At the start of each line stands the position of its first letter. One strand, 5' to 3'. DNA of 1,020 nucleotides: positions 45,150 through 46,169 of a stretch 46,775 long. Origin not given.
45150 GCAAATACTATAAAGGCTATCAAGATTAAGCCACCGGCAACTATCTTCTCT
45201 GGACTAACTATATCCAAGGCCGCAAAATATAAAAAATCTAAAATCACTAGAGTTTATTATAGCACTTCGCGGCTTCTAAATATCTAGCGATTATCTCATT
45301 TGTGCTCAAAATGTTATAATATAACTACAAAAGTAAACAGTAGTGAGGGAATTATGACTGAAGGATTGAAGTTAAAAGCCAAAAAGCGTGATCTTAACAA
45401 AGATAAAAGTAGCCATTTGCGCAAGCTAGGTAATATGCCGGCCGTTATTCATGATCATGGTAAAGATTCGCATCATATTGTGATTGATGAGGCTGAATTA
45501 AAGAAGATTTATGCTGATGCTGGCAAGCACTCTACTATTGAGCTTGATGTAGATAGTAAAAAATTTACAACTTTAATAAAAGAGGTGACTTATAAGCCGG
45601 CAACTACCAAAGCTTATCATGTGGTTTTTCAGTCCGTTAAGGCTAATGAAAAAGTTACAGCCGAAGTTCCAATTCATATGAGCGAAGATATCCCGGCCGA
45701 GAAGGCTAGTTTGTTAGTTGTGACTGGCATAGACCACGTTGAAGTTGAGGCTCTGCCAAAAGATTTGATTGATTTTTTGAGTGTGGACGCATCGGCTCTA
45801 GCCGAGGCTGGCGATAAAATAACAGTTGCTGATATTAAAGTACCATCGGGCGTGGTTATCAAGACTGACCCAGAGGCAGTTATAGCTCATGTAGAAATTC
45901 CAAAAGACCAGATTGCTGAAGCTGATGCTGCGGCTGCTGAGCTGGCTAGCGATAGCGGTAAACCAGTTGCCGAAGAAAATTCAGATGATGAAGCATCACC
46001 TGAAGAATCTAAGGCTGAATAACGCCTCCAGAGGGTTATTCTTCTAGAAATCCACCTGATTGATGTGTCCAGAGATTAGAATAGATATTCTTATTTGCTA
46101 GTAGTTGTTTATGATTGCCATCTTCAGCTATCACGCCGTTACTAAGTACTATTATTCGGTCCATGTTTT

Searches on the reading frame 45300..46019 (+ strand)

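Call 81: search_protein_families(library=pfam, proteins=[window:45300-46019:+], max_evalue=0.0001)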
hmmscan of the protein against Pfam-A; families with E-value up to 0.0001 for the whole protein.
window:45300-46019:+ (240 aa): 2 families
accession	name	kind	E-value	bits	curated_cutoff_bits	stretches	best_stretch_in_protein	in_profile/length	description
PF14693.11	Ribosomal_TL5_C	-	8.1e-18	65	27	1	118-201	1-83/84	Ribosomal protein TL5, C-terminal domain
PF01386.24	Ribosomal_L25p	-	1.1e-15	58.3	23.6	1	25-110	1-82/82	Ribosomal L25p family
